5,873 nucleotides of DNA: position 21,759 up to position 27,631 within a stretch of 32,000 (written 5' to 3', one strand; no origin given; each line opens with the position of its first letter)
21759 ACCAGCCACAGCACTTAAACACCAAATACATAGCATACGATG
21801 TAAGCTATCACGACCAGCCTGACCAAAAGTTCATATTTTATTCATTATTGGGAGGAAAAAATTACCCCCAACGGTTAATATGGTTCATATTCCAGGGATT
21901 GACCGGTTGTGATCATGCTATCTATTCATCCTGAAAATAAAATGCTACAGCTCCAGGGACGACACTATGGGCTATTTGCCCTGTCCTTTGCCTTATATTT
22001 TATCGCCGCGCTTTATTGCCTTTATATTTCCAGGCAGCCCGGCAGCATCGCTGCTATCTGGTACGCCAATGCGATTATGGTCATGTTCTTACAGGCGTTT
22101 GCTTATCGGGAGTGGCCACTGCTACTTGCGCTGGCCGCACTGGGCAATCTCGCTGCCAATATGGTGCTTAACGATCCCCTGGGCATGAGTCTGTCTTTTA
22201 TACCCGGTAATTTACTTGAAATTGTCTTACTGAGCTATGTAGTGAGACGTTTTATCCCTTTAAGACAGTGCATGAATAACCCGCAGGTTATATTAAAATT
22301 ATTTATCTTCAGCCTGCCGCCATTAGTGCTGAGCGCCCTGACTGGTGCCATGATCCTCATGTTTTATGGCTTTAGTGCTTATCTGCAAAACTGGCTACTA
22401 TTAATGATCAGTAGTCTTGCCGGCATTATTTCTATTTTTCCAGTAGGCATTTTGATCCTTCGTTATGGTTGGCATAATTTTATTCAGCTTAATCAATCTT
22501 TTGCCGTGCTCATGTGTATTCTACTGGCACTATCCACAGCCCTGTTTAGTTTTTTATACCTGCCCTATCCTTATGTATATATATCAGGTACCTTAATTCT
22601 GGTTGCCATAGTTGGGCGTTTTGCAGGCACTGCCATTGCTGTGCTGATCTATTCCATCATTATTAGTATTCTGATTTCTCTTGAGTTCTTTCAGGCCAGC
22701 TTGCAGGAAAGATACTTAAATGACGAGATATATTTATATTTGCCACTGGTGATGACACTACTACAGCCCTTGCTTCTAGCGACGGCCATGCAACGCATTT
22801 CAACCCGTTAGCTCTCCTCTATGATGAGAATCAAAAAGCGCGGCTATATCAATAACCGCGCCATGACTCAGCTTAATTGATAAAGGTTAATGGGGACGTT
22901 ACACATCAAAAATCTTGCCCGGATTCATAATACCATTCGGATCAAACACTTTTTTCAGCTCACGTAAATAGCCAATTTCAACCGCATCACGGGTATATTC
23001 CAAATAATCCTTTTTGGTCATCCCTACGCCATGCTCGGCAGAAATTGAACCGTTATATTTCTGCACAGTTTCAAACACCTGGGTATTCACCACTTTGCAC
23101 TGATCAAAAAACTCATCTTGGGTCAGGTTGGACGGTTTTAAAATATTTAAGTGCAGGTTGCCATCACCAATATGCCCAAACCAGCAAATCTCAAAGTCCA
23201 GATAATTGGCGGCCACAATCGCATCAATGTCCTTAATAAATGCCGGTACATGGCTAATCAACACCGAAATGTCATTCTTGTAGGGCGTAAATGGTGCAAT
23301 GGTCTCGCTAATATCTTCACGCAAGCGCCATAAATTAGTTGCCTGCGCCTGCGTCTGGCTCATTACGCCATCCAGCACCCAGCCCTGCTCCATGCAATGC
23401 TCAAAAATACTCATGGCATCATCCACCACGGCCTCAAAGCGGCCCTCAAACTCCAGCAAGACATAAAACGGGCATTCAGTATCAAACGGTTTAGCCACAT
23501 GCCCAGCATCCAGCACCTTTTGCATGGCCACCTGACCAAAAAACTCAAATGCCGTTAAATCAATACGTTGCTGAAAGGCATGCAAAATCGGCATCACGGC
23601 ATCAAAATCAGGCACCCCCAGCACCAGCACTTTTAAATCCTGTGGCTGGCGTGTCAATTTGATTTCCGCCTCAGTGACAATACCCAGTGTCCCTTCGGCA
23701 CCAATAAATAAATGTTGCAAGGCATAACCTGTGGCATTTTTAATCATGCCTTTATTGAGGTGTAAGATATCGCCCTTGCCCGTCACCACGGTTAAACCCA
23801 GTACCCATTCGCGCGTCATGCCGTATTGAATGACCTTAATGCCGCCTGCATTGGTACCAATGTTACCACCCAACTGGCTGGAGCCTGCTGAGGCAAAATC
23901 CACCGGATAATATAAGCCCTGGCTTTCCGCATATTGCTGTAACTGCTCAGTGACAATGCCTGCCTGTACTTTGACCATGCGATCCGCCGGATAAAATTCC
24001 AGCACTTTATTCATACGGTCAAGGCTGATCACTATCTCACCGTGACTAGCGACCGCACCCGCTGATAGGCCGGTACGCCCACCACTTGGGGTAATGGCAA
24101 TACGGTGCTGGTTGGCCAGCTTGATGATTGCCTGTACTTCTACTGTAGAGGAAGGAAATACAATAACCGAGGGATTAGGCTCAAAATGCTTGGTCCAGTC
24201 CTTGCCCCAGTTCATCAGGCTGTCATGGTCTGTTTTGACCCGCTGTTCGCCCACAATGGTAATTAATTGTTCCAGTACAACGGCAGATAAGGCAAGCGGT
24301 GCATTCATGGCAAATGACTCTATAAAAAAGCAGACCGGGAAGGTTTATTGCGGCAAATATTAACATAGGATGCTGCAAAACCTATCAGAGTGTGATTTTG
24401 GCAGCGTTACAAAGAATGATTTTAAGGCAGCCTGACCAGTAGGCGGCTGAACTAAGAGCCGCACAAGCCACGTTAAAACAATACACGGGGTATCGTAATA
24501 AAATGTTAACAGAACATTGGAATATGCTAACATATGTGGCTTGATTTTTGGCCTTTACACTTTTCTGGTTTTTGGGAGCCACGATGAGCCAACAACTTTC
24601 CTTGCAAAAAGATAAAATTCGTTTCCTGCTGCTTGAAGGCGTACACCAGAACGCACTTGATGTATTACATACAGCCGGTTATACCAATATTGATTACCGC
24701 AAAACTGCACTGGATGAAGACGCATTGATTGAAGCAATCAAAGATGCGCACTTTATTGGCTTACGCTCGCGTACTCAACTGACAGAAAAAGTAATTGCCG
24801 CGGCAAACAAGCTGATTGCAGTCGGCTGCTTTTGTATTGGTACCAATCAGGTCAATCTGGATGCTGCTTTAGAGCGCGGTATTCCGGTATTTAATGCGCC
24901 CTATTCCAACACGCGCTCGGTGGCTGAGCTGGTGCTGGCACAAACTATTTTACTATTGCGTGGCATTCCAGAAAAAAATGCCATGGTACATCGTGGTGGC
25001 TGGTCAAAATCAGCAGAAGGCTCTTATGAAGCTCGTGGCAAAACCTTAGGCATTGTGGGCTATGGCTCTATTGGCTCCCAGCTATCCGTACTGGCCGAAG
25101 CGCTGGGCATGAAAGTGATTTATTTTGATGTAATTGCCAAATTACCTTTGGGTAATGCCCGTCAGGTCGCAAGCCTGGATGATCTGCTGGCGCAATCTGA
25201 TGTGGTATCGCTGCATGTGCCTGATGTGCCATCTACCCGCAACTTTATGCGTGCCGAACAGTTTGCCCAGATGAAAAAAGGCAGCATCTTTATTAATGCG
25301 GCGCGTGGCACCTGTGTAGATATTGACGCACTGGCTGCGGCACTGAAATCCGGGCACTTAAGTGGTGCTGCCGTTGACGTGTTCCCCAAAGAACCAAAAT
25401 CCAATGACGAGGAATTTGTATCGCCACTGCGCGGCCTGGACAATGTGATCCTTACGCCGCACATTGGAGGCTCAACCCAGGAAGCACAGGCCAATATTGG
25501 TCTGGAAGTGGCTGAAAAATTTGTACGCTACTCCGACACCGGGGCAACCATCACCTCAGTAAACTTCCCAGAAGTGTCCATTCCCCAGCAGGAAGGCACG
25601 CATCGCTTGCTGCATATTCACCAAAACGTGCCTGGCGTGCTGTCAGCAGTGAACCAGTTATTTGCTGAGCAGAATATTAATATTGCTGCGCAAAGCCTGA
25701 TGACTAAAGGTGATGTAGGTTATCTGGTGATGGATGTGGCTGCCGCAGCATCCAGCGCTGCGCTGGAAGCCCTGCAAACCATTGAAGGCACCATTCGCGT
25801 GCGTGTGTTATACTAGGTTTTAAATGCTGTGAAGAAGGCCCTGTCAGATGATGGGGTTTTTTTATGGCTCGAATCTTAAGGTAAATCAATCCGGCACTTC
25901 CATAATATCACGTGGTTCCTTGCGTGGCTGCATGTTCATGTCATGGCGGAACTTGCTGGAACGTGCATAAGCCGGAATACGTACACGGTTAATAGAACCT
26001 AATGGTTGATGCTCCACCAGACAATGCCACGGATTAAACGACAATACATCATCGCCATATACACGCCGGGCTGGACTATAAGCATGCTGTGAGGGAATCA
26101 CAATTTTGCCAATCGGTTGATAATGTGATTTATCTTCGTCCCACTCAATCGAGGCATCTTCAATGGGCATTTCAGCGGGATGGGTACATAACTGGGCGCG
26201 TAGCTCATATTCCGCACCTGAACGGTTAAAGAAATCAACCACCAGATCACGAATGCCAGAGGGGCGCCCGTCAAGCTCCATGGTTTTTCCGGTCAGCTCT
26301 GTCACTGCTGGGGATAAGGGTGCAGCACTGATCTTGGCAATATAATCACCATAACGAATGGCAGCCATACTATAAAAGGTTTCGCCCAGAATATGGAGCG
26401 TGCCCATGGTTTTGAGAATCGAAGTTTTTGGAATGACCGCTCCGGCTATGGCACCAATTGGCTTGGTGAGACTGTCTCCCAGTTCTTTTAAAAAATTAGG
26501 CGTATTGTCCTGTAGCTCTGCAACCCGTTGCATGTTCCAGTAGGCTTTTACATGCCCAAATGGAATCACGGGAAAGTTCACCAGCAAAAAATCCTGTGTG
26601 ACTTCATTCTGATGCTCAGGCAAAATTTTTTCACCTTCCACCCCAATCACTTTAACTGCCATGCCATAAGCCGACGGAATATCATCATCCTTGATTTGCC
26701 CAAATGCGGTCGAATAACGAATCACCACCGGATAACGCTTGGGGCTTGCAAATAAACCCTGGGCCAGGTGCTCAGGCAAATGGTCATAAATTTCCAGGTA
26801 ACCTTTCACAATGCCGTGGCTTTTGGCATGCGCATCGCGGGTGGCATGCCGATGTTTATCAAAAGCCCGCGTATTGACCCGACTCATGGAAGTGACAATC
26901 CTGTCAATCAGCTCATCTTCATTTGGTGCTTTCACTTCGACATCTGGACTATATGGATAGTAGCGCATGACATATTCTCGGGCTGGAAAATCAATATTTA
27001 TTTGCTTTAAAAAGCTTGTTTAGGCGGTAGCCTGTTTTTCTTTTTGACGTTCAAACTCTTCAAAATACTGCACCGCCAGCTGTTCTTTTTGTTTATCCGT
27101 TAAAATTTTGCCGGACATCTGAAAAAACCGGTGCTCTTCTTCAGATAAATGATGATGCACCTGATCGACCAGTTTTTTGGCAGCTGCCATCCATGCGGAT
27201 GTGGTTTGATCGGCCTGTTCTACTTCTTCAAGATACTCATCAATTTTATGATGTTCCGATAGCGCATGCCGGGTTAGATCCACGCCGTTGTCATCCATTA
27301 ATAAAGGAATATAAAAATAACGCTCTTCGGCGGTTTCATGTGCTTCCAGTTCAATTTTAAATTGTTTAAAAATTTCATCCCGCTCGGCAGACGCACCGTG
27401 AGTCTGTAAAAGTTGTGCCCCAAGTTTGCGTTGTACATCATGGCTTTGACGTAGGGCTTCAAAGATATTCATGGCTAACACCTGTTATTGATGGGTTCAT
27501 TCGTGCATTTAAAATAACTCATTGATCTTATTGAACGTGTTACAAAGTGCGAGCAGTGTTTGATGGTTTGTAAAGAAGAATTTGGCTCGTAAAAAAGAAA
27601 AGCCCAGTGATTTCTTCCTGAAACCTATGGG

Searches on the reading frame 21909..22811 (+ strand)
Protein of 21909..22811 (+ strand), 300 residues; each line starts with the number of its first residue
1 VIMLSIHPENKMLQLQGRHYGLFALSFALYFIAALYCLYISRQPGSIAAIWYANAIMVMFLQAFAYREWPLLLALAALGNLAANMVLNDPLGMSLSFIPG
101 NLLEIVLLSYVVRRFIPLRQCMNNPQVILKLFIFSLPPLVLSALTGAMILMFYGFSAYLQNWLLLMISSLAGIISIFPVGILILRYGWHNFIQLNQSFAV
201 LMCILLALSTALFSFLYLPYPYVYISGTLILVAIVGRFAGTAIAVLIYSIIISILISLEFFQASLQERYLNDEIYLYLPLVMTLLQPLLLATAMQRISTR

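Call 35: search_protein_families(library=pfam, proteins=[window:21909-22811:+])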
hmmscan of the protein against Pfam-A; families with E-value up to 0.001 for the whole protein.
window:21909-22811:+ (300 aa): 1 family
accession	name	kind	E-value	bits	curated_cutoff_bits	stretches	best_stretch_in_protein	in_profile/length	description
PF05231.19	MASE1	-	1.1e-12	48.2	29.8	1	22-295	3-296/299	MASE1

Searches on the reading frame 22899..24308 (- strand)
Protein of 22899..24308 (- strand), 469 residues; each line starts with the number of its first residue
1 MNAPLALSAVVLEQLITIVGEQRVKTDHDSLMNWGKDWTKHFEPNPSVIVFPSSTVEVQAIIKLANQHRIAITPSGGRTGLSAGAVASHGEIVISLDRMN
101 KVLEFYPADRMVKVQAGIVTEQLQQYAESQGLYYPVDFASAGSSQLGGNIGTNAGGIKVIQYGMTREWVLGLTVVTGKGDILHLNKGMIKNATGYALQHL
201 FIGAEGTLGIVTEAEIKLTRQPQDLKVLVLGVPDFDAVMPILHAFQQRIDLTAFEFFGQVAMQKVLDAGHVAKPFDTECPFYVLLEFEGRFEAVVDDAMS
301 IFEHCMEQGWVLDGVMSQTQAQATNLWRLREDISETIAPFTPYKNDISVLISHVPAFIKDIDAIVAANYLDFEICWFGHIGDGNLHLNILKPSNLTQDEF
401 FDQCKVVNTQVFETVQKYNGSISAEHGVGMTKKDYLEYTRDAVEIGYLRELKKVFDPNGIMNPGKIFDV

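Call 35: search_protein_families(library=pfam, proteins=[window:22899-24308:-])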
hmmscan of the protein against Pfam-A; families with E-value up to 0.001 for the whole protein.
window:22899-24308:- (469 aa): 2 families
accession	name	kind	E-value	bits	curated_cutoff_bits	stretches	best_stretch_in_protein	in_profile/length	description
PF02913.24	FAD-oxidase_C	-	2.3e-62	211.4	21.2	1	222-466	2-248/248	FAD linked oxidases, C-terminal domain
PF01565.28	FAD_binding_4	-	2e-39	134.9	26.4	1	46-184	1-138/139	FAD binding domain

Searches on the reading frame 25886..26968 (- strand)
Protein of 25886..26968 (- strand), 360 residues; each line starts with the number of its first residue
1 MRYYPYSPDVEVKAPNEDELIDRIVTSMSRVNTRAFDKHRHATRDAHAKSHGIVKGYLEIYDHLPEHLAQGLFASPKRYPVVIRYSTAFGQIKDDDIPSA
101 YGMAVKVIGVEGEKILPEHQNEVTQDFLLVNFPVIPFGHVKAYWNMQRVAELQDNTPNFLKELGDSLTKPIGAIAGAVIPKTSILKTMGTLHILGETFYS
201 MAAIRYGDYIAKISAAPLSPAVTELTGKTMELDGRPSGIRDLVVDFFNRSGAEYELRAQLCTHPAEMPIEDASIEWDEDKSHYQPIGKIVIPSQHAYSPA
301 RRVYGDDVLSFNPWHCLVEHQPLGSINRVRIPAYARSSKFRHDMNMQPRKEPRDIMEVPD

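Call 35: search_protein_families(library=pfam, proteins=[window:25886-26968:-])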
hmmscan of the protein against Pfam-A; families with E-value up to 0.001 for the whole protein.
window:25886-26968:- (360 aa): 1 family
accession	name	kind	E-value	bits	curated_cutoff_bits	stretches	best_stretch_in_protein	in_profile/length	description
PF00199.24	Catalase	-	6.5e-05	22.6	25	1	33-112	34-114/383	Catalase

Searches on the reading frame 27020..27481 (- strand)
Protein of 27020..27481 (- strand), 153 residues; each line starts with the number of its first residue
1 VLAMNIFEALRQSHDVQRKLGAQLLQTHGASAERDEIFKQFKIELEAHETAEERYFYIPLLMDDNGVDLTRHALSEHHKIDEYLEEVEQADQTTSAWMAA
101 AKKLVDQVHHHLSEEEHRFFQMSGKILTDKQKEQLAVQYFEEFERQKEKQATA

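Call 35: search_protein_families(library=pfam, proteins=[window:27020-27481:-])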
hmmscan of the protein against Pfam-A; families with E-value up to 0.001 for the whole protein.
window:27020-27481:- (153 aa): 1 family
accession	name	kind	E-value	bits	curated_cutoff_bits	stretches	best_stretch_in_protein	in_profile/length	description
PF01814.28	Hemerythrin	-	2.6e-15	57.5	25.3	1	6-122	2-126/127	Hemerythrin HHE cation binding domain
